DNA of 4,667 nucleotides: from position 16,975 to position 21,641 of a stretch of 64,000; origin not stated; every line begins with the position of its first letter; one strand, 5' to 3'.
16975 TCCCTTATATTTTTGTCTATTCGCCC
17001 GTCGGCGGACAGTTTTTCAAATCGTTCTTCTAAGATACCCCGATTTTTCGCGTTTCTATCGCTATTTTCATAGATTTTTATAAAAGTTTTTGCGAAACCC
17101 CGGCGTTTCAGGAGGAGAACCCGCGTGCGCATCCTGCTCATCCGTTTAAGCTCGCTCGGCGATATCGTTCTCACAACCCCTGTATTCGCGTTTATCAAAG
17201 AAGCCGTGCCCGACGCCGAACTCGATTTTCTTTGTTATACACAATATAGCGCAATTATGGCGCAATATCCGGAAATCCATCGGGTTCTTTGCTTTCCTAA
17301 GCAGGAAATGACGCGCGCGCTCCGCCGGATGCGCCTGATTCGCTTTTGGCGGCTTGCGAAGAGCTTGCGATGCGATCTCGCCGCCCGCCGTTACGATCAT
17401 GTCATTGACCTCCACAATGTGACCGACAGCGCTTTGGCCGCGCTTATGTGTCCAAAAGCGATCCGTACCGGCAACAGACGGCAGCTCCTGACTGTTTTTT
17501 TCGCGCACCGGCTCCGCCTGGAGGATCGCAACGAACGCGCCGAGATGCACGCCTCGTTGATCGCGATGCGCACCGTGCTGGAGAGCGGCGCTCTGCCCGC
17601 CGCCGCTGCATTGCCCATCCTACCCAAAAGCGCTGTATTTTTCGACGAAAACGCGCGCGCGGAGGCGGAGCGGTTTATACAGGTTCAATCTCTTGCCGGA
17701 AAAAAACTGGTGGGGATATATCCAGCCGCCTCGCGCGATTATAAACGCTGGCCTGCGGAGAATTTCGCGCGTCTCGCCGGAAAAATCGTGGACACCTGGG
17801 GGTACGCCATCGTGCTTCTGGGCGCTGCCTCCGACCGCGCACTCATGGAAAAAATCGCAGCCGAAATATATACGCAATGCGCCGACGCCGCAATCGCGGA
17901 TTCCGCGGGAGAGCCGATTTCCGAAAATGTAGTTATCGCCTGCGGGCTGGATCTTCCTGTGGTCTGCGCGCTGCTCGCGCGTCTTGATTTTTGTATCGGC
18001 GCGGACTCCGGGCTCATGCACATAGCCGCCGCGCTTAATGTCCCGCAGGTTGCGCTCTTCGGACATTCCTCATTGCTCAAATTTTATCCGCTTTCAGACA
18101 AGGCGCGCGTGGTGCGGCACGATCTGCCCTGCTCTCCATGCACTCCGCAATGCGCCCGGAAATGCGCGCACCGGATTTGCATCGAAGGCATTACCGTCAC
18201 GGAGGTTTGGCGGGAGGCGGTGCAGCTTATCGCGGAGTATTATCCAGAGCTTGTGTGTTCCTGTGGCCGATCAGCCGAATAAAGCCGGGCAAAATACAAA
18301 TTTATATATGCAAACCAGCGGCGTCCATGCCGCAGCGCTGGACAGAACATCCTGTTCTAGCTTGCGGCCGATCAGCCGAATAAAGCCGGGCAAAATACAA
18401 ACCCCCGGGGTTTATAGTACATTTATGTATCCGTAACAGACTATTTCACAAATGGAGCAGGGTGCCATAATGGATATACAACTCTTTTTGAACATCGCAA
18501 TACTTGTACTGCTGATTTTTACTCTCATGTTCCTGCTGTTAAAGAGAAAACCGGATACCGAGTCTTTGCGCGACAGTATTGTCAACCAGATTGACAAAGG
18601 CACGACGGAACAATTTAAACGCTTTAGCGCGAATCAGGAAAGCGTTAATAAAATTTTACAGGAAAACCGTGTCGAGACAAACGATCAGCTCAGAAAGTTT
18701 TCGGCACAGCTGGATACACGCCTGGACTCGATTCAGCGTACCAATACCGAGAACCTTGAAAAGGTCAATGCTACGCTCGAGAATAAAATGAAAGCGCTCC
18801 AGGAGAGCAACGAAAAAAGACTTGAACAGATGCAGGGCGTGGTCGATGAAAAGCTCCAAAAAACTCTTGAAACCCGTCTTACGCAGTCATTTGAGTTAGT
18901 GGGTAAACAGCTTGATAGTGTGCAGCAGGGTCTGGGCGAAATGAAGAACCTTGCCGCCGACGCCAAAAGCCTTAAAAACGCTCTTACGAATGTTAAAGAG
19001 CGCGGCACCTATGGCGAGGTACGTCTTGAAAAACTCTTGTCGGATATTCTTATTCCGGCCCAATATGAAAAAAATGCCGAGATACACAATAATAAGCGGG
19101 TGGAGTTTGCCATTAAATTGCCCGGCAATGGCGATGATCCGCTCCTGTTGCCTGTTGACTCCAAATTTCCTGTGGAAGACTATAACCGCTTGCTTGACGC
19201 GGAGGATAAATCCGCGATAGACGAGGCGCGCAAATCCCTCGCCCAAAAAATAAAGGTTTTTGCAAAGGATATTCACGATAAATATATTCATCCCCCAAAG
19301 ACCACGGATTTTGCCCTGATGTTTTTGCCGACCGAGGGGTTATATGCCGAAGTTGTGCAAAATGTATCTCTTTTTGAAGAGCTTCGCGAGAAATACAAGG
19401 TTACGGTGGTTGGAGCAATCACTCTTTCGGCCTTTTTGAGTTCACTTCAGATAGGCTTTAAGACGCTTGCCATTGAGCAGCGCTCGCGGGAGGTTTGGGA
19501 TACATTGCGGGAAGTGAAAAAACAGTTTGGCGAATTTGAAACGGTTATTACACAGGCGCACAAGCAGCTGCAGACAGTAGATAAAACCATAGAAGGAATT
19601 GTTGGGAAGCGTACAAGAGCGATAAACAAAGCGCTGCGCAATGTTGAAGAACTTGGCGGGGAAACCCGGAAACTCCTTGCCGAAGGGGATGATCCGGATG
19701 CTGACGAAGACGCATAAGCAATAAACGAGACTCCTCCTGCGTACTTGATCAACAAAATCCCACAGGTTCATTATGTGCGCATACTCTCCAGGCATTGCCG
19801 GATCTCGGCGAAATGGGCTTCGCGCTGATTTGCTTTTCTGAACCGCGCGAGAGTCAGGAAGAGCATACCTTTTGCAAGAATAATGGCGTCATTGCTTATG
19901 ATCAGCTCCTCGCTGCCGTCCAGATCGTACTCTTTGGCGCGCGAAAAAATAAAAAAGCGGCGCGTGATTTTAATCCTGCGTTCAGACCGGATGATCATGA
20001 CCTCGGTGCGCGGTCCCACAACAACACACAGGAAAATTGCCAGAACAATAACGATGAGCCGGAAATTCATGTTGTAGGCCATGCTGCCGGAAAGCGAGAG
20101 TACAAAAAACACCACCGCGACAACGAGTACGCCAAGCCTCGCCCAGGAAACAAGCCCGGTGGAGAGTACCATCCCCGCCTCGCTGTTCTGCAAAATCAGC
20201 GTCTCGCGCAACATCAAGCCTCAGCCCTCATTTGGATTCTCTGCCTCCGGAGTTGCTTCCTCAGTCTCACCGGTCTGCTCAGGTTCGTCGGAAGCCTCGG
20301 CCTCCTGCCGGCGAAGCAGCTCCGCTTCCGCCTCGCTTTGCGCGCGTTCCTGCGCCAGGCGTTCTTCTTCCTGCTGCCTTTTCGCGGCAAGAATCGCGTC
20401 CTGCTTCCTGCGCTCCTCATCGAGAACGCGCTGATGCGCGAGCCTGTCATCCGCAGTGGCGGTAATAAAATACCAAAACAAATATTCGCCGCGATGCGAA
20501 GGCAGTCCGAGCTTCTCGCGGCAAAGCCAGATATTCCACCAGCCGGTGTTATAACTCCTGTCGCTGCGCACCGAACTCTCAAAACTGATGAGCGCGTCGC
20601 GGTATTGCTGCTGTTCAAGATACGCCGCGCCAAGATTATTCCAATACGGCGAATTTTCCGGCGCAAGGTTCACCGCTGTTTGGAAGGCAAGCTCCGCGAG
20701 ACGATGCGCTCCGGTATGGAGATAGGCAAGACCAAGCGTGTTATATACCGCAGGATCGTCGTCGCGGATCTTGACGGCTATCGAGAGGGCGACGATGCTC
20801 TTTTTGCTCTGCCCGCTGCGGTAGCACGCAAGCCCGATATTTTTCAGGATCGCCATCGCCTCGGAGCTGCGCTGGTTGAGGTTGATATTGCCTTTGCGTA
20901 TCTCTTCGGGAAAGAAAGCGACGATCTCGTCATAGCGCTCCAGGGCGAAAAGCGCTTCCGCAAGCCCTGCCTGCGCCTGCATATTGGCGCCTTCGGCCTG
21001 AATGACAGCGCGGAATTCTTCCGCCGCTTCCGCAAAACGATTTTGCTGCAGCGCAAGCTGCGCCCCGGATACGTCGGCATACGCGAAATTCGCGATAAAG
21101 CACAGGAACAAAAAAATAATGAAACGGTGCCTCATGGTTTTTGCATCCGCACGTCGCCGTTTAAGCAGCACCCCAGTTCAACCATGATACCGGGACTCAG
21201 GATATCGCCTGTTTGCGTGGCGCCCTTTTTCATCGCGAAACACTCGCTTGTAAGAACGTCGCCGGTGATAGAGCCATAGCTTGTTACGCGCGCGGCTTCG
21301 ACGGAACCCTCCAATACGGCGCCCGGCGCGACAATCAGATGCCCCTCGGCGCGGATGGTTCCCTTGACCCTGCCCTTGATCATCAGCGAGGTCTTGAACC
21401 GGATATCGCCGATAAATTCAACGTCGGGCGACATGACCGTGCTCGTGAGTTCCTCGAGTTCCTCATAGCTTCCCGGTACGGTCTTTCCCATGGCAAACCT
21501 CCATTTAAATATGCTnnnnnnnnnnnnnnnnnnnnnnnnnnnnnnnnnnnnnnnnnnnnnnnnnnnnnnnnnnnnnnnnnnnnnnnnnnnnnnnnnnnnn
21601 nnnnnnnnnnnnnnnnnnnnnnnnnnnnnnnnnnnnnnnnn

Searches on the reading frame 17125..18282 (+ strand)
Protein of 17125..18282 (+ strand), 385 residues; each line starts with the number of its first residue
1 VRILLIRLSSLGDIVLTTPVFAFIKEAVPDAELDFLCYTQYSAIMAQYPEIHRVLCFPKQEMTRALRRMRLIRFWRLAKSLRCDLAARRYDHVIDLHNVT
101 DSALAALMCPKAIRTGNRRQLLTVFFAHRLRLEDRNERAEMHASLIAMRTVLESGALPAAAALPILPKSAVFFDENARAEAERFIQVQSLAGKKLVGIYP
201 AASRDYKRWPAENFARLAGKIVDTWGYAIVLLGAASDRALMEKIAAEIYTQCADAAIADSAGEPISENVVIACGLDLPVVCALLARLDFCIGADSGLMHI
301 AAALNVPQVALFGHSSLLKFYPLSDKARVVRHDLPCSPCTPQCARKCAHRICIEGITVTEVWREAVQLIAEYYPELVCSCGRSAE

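Call 35: search_protein_families(library=pfam, proteins=[window:17125-18282:+], max_evalue=0.00001)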
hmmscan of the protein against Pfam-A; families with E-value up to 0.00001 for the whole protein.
window:17125-18282:+ (385 aa): 1 family
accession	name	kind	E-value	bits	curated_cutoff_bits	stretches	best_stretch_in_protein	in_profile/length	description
PF01075.23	Glyco_transf_9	-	1.1e-38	133.5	22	1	80-345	3-243/247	Glycosyltransferase family 9 (heptosyltransferase)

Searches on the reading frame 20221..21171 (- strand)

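Call 35: search_protein_families(library=pfam, proteins=[window:20221-21171:-], max_evalue=0.00001)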
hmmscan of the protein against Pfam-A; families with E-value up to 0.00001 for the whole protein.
window:20221-21171:- (316 aa): 8 families
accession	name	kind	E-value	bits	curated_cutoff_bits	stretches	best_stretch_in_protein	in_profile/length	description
PF07719.23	TPR_2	-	5.6e-16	57.7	27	0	141-173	2-34/34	Tetratricopeptide repeat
PF00515.34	TPR_1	-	1.3e-14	53.7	27.8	0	176-200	3-27/34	Tetratricopeptide repeat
PF13414.12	TPR_11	-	6.9e-11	42.1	26.8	0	113-154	1-42/42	TPR repeat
PF13181.12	TPR_8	-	9.3e-11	41.4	25.7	0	142-173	3-34/34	Tetratricopeptide repeat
PF13432.12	TPR_16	-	1.7e-10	41.6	32.7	1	37-82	4-49/65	Tetratricopeptide repeat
PF13424.12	TPR_12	-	1.1e-08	35.6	30.1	0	106-171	3-76/77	Tetratricopeptide repeat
PF13431.12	TPR_17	-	4.6e-08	33.2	24.4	0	162-194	1-33/34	Tetratricopeptide repeat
PF14559.12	TPR_19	-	2.2e-06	28.4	25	0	40-82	1-43/68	Tetratricopeptide repeat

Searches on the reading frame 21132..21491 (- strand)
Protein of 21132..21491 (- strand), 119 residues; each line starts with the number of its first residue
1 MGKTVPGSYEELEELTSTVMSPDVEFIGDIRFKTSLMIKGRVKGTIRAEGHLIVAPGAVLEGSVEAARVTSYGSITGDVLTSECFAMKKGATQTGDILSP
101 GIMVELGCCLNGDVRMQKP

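Call 60: search_protein_families(library=pfam, proteins=[window:21132-21491:-], max_evalue=0.0001)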
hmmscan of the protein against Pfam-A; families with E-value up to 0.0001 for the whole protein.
window:21132-21491:- (119 aa): 2 families
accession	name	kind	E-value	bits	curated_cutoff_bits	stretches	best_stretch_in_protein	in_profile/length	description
PF04519.19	Bactofilin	-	8.5e-20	71.3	27.9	1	18-114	1-97/98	Polymer-forming cytoskeletal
PF03961.19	FapA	-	9.4e-05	22.6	31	0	27-76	13-58/272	Flagellar Assembly Protein A beta solenoid domain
